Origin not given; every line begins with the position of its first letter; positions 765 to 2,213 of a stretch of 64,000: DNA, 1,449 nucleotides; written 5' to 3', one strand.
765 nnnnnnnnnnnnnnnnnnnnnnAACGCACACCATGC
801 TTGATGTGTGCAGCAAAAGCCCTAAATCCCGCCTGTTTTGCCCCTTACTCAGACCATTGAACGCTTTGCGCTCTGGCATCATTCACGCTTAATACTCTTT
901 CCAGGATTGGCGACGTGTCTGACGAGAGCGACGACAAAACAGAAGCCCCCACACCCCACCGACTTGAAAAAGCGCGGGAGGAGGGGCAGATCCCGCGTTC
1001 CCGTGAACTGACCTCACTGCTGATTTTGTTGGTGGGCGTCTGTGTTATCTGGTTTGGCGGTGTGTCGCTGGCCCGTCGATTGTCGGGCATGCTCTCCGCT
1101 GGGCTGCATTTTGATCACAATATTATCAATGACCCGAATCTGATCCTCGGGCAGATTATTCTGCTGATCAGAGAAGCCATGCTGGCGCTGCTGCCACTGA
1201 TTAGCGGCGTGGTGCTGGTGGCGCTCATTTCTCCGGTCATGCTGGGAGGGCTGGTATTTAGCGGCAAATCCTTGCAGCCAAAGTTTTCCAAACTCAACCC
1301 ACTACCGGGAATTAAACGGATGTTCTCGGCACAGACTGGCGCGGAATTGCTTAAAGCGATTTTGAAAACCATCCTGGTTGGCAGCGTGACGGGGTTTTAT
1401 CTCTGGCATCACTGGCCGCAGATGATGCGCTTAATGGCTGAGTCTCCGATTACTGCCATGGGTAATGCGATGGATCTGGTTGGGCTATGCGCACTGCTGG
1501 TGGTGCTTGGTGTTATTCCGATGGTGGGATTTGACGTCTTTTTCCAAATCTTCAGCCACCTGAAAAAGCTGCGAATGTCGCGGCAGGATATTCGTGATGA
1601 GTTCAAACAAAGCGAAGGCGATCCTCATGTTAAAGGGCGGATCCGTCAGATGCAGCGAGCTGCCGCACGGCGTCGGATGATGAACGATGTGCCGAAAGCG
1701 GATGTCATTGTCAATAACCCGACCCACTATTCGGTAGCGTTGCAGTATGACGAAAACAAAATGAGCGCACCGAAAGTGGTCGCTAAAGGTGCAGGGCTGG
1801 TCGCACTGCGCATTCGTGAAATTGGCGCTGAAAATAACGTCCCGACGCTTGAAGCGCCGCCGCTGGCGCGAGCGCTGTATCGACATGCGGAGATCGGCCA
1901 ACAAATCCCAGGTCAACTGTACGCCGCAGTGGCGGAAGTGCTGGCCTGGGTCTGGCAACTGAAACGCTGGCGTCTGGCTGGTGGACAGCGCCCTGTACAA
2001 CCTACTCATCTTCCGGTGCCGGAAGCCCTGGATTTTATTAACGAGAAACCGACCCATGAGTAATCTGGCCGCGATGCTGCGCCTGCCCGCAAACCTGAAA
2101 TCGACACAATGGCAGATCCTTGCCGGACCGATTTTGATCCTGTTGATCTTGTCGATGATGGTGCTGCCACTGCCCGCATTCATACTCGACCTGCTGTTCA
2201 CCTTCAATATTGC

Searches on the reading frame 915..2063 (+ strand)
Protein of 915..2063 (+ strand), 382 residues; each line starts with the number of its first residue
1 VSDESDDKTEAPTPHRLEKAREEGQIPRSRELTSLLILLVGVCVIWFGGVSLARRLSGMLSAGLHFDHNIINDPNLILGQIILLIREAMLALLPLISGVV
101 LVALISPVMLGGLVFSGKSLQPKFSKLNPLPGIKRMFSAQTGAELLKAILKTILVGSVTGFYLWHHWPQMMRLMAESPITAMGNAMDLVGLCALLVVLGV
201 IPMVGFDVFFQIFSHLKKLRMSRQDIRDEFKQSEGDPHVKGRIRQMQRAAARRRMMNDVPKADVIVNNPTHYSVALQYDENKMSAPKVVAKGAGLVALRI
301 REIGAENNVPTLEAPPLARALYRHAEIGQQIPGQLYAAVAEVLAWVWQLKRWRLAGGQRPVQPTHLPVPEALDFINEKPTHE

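Call 18: search_protein_families(library=ncbifam, proteins=[window:915-2063:+])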
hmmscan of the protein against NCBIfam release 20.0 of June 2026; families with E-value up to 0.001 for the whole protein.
window:915-2063:+ (382 aa): 9 families
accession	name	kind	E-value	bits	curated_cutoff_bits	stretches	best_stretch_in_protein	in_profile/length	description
NF009117.0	PRK12468.1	equivalog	3.7e-182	605.3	712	1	3-380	4-381/386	flagellar biosynthesis protein FlhB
TIGR00328.1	flhB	equivalog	8.2e-141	469.2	349.25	1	6-353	1-348/348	flagellar biosynthesis protein FlhB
NF009411.0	PRK12772.1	equivalog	1.6e-88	297.6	739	1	5-351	262-608/610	fused FliR family export protein/FlhB family type III secretion system protein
TIGR01404.2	FlhB_rel_III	equivalog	4.3e-87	292.7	358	1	7-348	1-340/341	type III secretion system export apparatus subunit SctU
NF009364.0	PRK12721.1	equivalog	6.4e-62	209.7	381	1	7-349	3-343/352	EscU/YscU/HrcU family type III secretion system export apparatus switch protein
NF004950.0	PRK06298.1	equivalog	3.6e-48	164.5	434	1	7-350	3-345/360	type III secretion system protein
NF006017.0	PRK08156.1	equivalog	5.5e-41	141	394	1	7-349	3-338/367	EscU/YscU/HrcU family type III secretion system export apparatus switch protein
NF009412.0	PRK12773.1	equivalog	1.2e-39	136.1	886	1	4-350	299-646/649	flagellar biosynthesis protein FlhB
TIGR00789.1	flhB_rel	hypoth_equivalog_domain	3.2e-19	68.9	117.35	1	271-350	3-81/84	FlhB-like flagellar biosynthesis protein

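Call 27: find_encoding_contigs(protein=window:915-2060:+, flank=10000, max_places=6)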
Protein window:915-2060:+ (382 aa): 24 contigs read that carry it; 5 places shown.
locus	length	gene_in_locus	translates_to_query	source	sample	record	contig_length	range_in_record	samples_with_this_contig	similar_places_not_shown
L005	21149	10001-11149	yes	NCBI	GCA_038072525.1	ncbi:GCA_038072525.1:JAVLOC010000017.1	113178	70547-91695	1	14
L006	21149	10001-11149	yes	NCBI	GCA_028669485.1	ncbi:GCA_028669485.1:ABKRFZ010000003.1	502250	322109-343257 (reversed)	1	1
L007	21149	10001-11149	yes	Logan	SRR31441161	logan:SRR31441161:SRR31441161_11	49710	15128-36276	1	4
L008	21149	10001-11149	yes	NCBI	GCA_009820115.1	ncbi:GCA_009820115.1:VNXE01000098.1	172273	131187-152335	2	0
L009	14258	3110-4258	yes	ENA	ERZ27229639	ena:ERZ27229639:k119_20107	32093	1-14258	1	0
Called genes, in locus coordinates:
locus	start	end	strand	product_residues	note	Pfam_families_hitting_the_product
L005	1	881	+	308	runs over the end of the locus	PF13677:MotB_plug, PF00691:OmpA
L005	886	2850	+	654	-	PF01627:Hpt, PF09078:CheY-binding, PF02895:H-kinase_dim, PF02518:HATPase_c, PF01584:CheW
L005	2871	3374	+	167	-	PF01584:CheW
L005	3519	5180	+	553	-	PF02203:TarH, PF00672:HAMP, PF00015:MCPsignal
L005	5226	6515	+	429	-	PF02203:TarH, PF00672:HAMP, PF00015:MCPsignal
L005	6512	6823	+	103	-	PF00015:MCPsignal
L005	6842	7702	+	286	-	PF03705:CheR_N, PF01739:CheR, PF08242:Methyltransf_12 (faint)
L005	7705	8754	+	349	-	PF00072:Response_reg, PF01339:CheB_methylest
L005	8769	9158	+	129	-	PF00072:Response_reg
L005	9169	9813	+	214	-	PF04344:CheZ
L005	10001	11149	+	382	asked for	PF01312:Bac_export_2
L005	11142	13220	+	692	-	PF00771:FHIPEP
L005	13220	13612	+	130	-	PF06366:FlhE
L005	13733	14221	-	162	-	PF07007:LprI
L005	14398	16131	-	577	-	PF03485:Arg_tRNA_synt_N, PF00750:tRNA-synt_1d, PF05746:DALR_1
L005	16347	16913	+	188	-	PF06185:YecM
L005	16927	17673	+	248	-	PF03932:CutC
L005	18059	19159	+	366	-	PF03264:Cytochrom_NNT, PF22113:Mtrc-MtrF_II-IV_dom (faint), PF09699:Paired_CXXCH_1 (faint), PF14522:Cytochrome_C7 (faint), PF14537:Cytochrom_c3_2 (faint)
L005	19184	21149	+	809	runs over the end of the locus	PF18364:Molybdopterin_N, PF00384:Molybdopterin, PF01568:Molydop_binding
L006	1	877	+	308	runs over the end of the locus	PF13677:MotB_plug, PF00691:OmpA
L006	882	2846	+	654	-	PF01627:Hpt, PF09078:CheY-binding, PF02895:H-kinase_dim, PF02518:HATPase_c, PF01584:CheW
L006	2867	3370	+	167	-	PF01584:CheW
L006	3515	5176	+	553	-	PF02203:TarH, PF00672:HAMP, PF00015:MCPsignal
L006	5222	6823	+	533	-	PF02203:TarH, PF00672:HAMP, PF00015:MCPsignal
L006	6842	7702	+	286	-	PF03705:CheR_N, PF01739:CheR, PF08242:Methyltransf_12 (faint)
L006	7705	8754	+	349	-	PF00072:Response_reg, PF01339:CheB_methylest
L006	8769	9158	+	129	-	PF00072:Response_reg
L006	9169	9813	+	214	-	PF04344:CheZ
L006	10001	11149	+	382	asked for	PF01312:Bac_export_2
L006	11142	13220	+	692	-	PF00771:FHIPEP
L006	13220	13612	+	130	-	PF06366:FlhE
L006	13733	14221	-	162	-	PF07007:LprI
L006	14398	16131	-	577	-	PF03485:Arg_tRNA_synt_N, PF00750:tRNA-synt_1d, PF05746:DALR_1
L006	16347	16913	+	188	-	PF06185:YecM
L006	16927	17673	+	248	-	PF03932:CutC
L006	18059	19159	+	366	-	PF03264:Cytochrom_NNT, PF22113:Mtrc-MtrF_II-IV_dom (faint), PF09699:Paired_CXXCH_1 (faint), PF14522:Cytochrome_C7 (faint), PF14537:Cytochrom_c3_2 (faint)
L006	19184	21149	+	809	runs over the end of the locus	PF18364:Molybdopterin_N, PF00384:Molybdopterin, PF01568:Molydop_binding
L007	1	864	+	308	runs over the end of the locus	PF13677:MotB_plug, PF00691:OmpA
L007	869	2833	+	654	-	PF01627:Hpt, PF09078:CheY-binding, PF02895:H-kinase_dim, PF02518:HATPase_c, PF01584:CheW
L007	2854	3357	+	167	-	PF01584:CheW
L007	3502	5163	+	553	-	PF02203:TarH, PF00672:HAMP, PF00015:MCPsignal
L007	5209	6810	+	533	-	PF02203:TarH, PF00672:HAMP, PF00015:MCPsignal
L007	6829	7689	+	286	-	PF03705:CheR_N, PF01739:CheR, PF08242:Methyltransf_12 (faint)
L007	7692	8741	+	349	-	PF00072:Response_reg, PF01339:CheB_methylest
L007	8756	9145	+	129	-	PF00072:Response_reg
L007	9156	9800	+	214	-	PF04344:CheZ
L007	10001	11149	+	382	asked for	PF01312:Bac_export_2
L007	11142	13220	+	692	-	PF00771:FHIPEP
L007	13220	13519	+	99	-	PF06366:FlhE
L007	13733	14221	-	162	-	PF07007:LprI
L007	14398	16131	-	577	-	PF03485:Arg_tRNA_synt_N, PF00750:tRNA-synt_1d, PF05746:DALR_1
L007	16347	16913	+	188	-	PF06185:YecM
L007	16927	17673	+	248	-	PF03932:CutC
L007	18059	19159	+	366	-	PF03264:Cytochrom_NNT, PF22113:Mtrc-MtrF_II-IV_dom (faint), PF09699:Paired_CXXCH_1 (faint), PF14522:Cytochrome_C7 (faint), PF14537:Cytochrom_c3_2 (faint)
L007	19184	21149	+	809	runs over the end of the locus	PF18364:Molybdopterin_N, PF00384:Molybdopterin, PF01568:Molydop_binding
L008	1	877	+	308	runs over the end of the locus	PF13677:MotB_plug, PF00691:OmpA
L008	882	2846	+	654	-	PF01627:Hpt, PF09078:CheY-binding, PF02895:H-kinase_dim, PF02518:HATPase_c, PF01584:CheW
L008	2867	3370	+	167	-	PF01584:CheW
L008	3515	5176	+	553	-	PF02203:TarH, PF00672:HAMP, PF00015:MCPsignal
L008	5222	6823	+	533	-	PF02203:TarH, PF00672:HAMP, PF00015:MCPsignal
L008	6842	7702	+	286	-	PF03705:CheR_N, PF01739:CheR, PF08242:Methyltransf_12 (faint)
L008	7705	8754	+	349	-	PF00072:Response_reg, PF01339:CheB_methylest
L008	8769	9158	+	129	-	PF00072:Response_reg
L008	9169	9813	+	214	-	PF04344:CheZ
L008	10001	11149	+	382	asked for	PF01312:Bac_export_2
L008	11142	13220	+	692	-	PF00771:FHIPEP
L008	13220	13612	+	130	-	PF06366:FlhE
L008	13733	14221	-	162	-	PF07007:LprI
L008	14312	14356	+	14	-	-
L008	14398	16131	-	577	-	PF03485:Arg_tRNA_synt_N, PF00750:tRNA-synt_1d, PF05746:DALR_1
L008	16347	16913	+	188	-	PF06185:YecM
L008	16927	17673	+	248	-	PF03932:CutC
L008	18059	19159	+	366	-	PF03264:Cytochrom_NNT, PF22113:Mtrc-MtrF_II-IV_dom (faint), PF09699:Paired_CXXCH_1 (faint), PF14522:Cytochrome_C7 (faint), PF14537:Cytochrom_c3_2 (faint)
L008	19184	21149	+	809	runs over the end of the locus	PF18364:Molybdopterin_N, PF00384:Molybdopterin, PF01568:Molydop_binding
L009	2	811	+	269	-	?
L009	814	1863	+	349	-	PF00072:Response_reg, PF01339:CheB_methylest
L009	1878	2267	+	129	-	PF00072:Response_reg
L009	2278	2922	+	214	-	PF04344:CheZ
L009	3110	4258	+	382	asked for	PF01312:Bac_export_2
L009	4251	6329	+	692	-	PF00771:FHIPEP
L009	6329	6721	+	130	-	PF06366:FlhE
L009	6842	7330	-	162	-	PF07007:LprI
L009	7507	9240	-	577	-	PF03485:Arg_tRNA_synt_N, PF00750:tRNA-synt_1d, PF05746:DALR_1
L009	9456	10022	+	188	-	PF06185:YecM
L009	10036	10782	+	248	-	PF03932:CutC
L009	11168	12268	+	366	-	PF03264:Cytochrom_NNT, PF09699:Paired_CXXCH_1 (faint), PF14522:Cytochrome_C7 (faint), PF14537:Cytochrom_c3_2 (faint), PF22113:Mtrc-MtrF_II-IV_dom (faint)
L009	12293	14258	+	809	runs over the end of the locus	PF18364:Molybdopterin_N, PF00384:Molybdopterin, PF01568:Molydop_binding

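Call 29: find_encoding_contigs(protein=L007:869-2830:+, flank=10000, max_places=8)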
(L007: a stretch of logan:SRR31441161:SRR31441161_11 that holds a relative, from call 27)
Protein L007:869-2830:+ (654 aa): 5 contigs read that carry it; 1 place shown.
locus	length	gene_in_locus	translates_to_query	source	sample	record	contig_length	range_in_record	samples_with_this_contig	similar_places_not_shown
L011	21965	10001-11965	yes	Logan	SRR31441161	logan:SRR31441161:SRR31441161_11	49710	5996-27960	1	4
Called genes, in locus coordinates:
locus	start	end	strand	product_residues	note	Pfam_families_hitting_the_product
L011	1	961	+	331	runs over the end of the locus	PF00532:Peripla_BP_1, PF13407:Peripla_BP_4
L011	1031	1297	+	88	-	PF00005:ABC_tran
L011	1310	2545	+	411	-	PF00005:ABC_tran, PF13304:AAA_21 (faint), PF00005:ABC_tran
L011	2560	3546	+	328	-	PF02653:BPD_transp_2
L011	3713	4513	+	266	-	PF02358:Trehalose_PPase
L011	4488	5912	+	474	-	PF00982:Glyco_transf_20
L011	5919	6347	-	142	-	PF00582:Usp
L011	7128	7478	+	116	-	PF05247:FlhD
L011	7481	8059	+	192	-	PF05280:FlhC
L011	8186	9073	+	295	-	PF20560:MotA_N, PF01618:MotA_ExbB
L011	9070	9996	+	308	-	PF13677:MotB_plug, PF00691:OmpA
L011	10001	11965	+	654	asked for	PF01627:Hpt, PF09078:CheY-binding, PF02895:H-kinase_dim, PF02518:HATPase_c, PF01584:CheW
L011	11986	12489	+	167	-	PF01584:CheW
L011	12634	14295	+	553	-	PF02203:TarH, PF00672:HAMP, PF00015:MCPsignal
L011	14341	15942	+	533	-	PF02203:TarH, PF00672:HAMP, PF00015:MCPsignal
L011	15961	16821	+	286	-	PF03705:CheR_N, PF01739:CheR, PF08242:Methyltransf_12 (faint)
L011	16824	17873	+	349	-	PF00072:Response_reg, PF01339:CheB_methylest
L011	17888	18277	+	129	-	PF00072:Response_reg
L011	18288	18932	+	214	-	PF04344:CheZ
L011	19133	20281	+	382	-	PF01312:Bac_export_2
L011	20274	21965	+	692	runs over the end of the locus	PF00771:FHIPEP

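Call 31: list_cluster_members(proteins=[window:915-2060:+, window:2056-4131:+, L007:869-2830:+, window:51475-53223:-, window:7261-7824:+, window:7841-8584:+, L007:3502-5160:+, L007:5209-6807:+])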
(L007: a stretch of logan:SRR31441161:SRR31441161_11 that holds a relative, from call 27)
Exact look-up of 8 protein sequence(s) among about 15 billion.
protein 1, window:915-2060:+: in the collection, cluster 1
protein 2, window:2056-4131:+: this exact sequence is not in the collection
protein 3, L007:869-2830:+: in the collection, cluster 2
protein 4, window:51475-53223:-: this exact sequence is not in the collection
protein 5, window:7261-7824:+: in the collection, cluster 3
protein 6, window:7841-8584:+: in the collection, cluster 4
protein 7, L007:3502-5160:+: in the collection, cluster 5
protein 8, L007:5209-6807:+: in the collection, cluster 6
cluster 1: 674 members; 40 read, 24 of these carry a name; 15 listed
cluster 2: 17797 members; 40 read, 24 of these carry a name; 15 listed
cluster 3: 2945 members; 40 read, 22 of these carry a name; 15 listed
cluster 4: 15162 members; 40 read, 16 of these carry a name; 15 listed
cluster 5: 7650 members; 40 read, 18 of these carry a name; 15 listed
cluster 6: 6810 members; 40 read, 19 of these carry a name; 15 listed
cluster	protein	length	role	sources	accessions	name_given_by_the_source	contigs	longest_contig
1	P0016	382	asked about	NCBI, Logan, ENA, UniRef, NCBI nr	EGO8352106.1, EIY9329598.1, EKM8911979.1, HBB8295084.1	TPA: flagellar biosynthesis protein FlhB [Escherichia coli] | flagellar biosynthesis protein FlhB n=1 Tax=Escherichia TaxID=561 RepID=UPI000E1FBEC8 | flagellar biosynthesis protein FlhB [Escherichia coli]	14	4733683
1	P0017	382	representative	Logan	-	-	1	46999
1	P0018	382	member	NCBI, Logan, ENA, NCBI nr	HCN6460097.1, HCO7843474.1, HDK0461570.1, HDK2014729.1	flagellar biosynthesis protein FlhB [Escherichia coli] | flagellar type III secretion system protein FlhB [Escherichia coli]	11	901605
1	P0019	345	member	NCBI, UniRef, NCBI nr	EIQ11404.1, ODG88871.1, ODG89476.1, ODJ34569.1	flagellar biosynthesis protein FlhB [Shigella sp. FC1764] | Flagellar biosynthetic protein FlhB n=2 Tax=Shigella TaxID=620 RepID=A0A6N3QYB0_SHIFL | flagellar biosynthetic protein FlhB [Shigella flexneri CCH060]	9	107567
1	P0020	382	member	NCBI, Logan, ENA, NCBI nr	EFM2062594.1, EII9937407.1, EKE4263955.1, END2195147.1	flagellar type III secretion system protein FlhB [Escherichia coli]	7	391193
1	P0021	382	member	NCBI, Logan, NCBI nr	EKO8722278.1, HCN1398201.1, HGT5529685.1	TPA: flagellar type III secretion system protein FlhB [Escherichia coli] | flagellar type III secretion system protein FlhB [Escherichia coli]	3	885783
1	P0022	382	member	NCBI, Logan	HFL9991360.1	TPA: flagellar biosynthesis protein FlhB [Escherichia coli]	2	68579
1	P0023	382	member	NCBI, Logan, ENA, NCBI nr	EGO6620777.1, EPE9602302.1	flagellar type III secretion system protein FlhB [Escherichia coli]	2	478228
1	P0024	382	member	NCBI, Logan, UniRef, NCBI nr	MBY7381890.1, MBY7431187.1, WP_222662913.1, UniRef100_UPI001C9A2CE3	flagellar type III secretion system protein FlhB [Escherichia ruysiae] | flagellar biosynthesis protein FlhB n=1 Tax=Escherichia ruysiae TaxID=2608867 ...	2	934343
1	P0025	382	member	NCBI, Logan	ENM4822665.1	flagellar type III secretion system protein FlhB [Escherichia coli]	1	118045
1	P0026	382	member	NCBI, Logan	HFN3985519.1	TPA: flagellar biosynthesis protein FlhB [Escherichia coli]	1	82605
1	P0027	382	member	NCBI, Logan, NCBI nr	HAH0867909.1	TPA: flagellar biosynthesis protein FlhB [Escherichia coli] | flagellar biosynthesis protein FlhB [Escherichia coli]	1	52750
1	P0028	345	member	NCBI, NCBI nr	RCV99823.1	flagellar biosynthetic protein FlhB [Shigella boydii]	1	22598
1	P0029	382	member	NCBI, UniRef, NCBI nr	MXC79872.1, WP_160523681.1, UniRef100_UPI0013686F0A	flagellar biosynthesis protein FlhB [Escherichia sp. HH26CH] | flagellar biosynthesis protein FlhB n=1 Tax=Escherichia sp. HH26CH TaxID=2508713 ... | flagellar type III secretion system protein FlhB [Escherichia sp. HH26CH]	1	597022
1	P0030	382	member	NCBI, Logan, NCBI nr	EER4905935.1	flagellar type III secretion system protein FlhB [Escherichia coli]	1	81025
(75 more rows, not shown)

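Call 76: find_encoding_contigs(protein=L011:4488-5909:+, flank=10000, max_places=6)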
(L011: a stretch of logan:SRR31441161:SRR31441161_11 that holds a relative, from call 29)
Protein L011:4488-5909:+ (474 aa): 415 contigs read that carry it; 6 places shown.
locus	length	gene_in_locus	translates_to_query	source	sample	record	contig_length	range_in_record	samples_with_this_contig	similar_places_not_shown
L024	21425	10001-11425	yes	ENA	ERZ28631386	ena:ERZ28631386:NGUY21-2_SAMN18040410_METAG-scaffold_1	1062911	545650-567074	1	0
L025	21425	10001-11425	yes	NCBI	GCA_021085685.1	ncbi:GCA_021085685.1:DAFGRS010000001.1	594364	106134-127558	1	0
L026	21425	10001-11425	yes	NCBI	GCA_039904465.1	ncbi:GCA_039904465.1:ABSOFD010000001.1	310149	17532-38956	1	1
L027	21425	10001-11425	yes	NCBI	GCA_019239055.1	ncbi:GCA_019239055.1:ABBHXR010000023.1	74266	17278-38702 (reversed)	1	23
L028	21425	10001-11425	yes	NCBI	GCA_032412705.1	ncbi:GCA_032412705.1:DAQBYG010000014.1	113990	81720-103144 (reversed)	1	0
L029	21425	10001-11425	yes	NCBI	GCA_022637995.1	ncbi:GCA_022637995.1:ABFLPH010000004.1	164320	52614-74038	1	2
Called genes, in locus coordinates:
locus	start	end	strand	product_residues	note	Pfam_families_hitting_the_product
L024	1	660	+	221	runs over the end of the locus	PF03695:UPF0149, PF02810:SEC-C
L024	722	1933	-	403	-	PF01490:Aa_trans, PF03222:Trp_Tyr_perm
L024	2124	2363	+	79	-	PF10678:DUF2492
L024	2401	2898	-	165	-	PF00210:Ferritin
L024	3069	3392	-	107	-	PF13992:YecR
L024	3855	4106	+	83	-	PF10964:DUF2766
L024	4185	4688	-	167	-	PF00210:Ferritin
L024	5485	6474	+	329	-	PF00532:Peripla_BP_1, PF13407:Peripla_BP_4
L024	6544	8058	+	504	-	PF00005:ABC_tran, PF13304:AAA_21 (faint), PF00005:ABC_tran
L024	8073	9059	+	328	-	PF02653:BPD_transp_2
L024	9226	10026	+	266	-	PF02358:Trehalose_PPase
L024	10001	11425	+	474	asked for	PF00982:Glyco_transf_20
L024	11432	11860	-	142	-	PF00582:Usp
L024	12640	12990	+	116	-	PF05247:FlhD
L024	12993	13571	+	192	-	PF05280:FlhC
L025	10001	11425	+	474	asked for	PF00982:Glyco_transf_20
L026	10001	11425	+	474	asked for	PF00982:Glyco_transf_20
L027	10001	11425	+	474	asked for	PF00982:Glyco_transf_20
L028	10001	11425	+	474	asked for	PF00982:Glyco_transf_20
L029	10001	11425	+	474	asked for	PF00982:Glyco_transf_20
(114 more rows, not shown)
